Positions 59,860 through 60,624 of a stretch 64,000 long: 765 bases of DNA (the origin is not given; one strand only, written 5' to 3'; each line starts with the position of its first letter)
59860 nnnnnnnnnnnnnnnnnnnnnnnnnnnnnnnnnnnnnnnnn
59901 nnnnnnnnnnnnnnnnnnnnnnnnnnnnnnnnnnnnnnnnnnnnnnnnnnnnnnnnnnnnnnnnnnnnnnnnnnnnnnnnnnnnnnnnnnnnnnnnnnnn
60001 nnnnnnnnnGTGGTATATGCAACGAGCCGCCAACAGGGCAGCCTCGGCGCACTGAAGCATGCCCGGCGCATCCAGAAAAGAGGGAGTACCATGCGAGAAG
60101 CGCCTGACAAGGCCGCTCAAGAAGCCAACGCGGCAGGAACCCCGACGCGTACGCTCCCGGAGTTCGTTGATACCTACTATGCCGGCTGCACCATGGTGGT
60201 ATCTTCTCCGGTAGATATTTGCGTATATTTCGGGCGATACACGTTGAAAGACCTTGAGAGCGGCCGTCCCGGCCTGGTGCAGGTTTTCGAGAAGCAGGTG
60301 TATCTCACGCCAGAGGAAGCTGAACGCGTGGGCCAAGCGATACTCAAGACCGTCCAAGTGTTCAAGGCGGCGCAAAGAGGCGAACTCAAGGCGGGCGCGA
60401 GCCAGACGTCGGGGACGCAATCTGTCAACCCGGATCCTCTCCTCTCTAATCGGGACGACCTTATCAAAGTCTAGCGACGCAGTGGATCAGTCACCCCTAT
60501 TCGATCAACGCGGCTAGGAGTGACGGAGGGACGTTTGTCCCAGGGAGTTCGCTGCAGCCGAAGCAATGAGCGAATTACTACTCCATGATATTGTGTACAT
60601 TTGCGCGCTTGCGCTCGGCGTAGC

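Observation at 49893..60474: Eight-gene same-strand array: rSAM-PPIase, crotonase, FadH-type flavoenzyme, KorAB-type OFOR, DUF169, Cys-rich Fe-S protein, DUF3467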

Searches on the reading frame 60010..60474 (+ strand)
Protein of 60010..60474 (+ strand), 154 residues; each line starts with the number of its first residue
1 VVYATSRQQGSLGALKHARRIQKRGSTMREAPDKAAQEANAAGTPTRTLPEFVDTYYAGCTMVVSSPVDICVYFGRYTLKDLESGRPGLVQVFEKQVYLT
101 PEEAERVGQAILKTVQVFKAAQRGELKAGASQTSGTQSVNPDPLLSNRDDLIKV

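Call 4: search_protein_families(library=pfam, proteins=[window:60010-60474:+], max_evalue=0.01)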
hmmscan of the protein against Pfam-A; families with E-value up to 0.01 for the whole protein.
window:60010-60474:+ (154 aa): 1 family
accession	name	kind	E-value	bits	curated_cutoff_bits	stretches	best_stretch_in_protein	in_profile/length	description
PF11950.13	DUF3467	-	0.00032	21.1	25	1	49-120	20-85/92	Protein of unknown function (DUF3467)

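Call 5: search_protein_families(library=ncbifam, proteins=[window:60010-60474:+], max_evalue=0.001)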
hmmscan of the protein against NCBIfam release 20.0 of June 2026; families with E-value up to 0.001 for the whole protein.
window:60010-60474:+ (154 aa): 0 families
